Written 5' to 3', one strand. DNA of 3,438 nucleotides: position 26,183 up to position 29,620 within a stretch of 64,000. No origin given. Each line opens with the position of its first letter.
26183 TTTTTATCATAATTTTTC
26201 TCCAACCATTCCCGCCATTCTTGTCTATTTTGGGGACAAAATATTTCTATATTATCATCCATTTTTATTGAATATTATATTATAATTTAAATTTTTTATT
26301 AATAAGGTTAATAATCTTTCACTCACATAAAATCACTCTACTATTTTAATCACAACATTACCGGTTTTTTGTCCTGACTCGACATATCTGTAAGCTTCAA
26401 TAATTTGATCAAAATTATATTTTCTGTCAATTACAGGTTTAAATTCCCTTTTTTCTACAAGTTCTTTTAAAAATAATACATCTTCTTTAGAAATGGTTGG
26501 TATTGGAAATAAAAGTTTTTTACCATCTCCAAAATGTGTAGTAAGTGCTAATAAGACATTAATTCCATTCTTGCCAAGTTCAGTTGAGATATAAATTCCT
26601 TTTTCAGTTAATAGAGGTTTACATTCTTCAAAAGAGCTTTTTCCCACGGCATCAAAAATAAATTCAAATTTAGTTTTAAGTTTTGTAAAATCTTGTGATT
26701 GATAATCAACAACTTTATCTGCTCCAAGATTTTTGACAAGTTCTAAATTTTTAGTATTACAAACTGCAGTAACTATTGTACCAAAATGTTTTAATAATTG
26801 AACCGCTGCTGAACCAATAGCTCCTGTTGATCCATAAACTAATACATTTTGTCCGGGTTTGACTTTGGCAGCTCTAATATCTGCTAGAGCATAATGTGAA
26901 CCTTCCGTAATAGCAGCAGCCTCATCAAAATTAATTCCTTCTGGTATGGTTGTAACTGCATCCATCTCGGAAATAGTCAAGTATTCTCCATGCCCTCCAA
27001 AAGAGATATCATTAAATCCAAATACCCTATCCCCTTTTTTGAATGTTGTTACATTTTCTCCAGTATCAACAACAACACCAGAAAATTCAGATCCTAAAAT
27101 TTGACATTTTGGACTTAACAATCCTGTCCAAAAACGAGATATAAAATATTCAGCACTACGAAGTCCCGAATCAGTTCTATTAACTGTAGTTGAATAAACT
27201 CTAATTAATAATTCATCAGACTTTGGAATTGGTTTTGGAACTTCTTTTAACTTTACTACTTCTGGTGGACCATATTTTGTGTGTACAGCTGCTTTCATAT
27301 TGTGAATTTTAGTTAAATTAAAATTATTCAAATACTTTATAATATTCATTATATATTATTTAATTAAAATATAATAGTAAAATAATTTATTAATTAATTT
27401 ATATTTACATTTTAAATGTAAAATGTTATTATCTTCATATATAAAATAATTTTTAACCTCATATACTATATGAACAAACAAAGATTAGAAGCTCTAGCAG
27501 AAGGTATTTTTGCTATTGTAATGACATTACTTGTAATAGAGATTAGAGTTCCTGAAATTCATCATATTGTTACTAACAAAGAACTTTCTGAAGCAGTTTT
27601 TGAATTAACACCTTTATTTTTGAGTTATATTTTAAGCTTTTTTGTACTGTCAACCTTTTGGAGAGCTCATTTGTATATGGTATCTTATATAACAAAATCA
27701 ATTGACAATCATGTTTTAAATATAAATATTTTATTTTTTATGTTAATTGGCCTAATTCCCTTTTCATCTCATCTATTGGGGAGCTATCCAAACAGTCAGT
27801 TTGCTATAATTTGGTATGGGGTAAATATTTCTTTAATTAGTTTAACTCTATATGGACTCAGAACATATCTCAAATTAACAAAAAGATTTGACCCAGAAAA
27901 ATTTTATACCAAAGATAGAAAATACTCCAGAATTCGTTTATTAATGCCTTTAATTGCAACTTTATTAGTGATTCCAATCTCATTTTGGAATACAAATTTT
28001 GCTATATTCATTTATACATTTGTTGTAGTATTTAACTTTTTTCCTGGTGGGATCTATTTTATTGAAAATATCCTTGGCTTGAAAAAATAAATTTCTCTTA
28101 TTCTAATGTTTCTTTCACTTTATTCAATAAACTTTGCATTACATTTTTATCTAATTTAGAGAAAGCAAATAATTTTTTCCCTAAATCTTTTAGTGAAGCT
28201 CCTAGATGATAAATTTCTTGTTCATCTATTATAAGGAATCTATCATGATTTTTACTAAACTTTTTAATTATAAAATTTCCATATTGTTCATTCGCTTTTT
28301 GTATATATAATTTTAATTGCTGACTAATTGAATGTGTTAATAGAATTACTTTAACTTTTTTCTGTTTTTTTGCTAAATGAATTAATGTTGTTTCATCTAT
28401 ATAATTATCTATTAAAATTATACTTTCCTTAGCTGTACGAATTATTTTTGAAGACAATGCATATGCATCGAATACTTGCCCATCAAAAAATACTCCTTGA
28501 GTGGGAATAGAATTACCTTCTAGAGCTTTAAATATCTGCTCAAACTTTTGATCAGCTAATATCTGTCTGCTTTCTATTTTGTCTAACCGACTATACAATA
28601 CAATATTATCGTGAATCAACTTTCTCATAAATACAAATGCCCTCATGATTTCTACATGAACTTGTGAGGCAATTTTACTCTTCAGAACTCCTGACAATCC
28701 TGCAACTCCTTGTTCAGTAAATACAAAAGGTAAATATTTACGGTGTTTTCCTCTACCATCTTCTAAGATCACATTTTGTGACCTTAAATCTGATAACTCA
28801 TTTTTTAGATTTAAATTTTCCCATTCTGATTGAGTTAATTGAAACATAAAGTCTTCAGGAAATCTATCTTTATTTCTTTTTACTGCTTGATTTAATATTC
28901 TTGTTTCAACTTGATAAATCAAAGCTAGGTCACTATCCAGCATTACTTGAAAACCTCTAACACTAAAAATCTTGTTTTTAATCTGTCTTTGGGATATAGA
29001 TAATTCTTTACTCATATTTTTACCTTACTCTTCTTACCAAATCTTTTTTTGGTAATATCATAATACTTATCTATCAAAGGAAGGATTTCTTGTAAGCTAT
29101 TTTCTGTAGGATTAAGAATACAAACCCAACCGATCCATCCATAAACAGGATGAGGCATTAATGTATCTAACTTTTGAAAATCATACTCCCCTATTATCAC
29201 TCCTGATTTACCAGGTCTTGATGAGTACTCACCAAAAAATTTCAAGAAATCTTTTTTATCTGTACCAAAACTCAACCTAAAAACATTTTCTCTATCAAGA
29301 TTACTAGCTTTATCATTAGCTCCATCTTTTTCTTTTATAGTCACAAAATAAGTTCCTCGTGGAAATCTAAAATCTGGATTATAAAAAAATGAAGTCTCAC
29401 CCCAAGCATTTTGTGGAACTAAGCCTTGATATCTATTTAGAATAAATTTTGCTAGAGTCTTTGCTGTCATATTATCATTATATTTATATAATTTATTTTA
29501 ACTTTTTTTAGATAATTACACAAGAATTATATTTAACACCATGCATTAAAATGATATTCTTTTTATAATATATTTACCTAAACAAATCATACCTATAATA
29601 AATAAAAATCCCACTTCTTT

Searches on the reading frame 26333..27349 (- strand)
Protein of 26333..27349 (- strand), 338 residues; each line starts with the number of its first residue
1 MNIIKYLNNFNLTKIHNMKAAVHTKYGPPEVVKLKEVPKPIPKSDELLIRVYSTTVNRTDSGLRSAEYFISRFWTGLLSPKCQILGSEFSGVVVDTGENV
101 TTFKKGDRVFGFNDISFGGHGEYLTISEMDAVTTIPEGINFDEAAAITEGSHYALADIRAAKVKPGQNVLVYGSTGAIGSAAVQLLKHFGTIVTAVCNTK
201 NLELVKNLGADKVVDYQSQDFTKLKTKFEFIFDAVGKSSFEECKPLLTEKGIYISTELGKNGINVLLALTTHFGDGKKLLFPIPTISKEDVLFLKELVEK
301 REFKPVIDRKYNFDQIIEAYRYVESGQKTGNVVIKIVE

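Call 18: search_protein_families(library=pfam, proteins=[window:26333-27349:-], max_evalue=0.01)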
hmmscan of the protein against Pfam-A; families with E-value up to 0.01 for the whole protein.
window:26333-27349:- (338 aa): 4 families
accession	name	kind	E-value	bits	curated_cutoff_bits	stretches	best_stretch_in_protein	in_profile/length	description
PF13602.12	ADH_zinc_N_2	-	4.8e-20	73.3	27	1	208-334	1-134/134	Zinc-binding dehydrogenase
PF08240.17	ADH_N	-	6e-12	46.2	23.5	1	44-128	2-96/104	Alcohol dehydrogenase GroES-like domain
PF00107.32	ADH_zinc_N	-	1.9e-11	44.5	31.8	1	177-253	1-85/129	Zinc-binding dehydrogenase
PF01118.30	Semialdhyde_dh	-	0.0086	16.9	26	0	168-254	1-93/121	Semialdehyde dehydrogenase, NAD binding domain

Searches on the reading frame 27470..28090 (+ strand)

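Call 18: search_protein_families(library=pfam, proteins=[window:27470-28090:+], max_evalue=0.01)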
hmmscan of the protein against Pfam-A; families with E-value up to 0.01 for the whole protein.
window:27470-28090:+ (206 aa): 1 family
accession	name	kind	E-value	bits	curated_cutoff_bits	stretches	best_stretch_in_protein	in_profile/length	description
PF06736.16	TMEM175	-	7e-22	78.2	25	1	5-97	1-88/88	Endosomal/lysosomal potassium channel TMEM175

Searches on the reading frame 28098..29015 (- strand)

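Call 18: search_protein_families(library=pfam, proteins=[window:28098-29015:-], max_evalue=0.01)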
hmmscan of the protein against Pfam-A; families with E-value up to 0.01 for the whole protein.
window:28098-29015:- (305 aa): 1 family
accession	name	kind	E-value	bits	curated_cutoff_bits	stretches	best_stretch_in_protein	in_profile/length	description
PF10543.14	ORF6N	-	1.2e-31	109.3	27.8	1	14-110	1-86/86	ORF6N domain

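Call 19: search_protein_families(library=padloc, proteins=[window:28098-29015:-], max_evalue=0.1)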
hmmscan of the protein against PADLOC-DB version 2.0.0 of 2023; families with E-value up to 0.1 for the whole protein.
window:28098-29015:- (305 aa): 5 families
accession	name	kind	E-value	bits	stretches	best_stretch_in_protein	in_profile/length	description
PDLC04869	PDC-S05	-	1.3e-112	373.9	1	5-302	10-302/306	-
PDLC04879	PDC-S05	-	2.5e-52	176.1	1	145-300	131-284/285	-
PDLC04856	PDC-S05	-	5.4e-52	174.1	1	1-167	1-160/177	-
PDLC04849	PDC-S05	-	3.3e-33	112.9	1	6-164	4-149/183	-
PDLC04078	SIR2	-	0.0083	13.9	1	203-269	92-155/171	-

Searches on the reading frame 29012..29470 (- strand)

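Call 18: search_protein_families(library=pfam, proteins=[window:29012-29470:-], max_evalue=0.01)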
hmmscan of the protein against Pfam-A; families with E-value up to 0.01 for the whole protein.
window:29012-29470:- (152 aa): 1 family
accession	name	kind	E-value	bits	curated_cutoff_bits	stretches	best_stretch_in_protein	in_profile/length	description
PF19694.4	DUF6194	-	8.3e-46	155.8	27.1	1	1-148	1-145/146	Family of unknown function (DUF6194)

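Call 19: search_protein_families(library=padloc, proteins=[window:29012-29470:-], max_evalue=0.1)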
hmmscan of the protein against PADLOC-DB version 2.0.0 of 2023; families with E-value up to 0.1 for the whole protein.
window:29012-29470:- (152 aa): 0 families
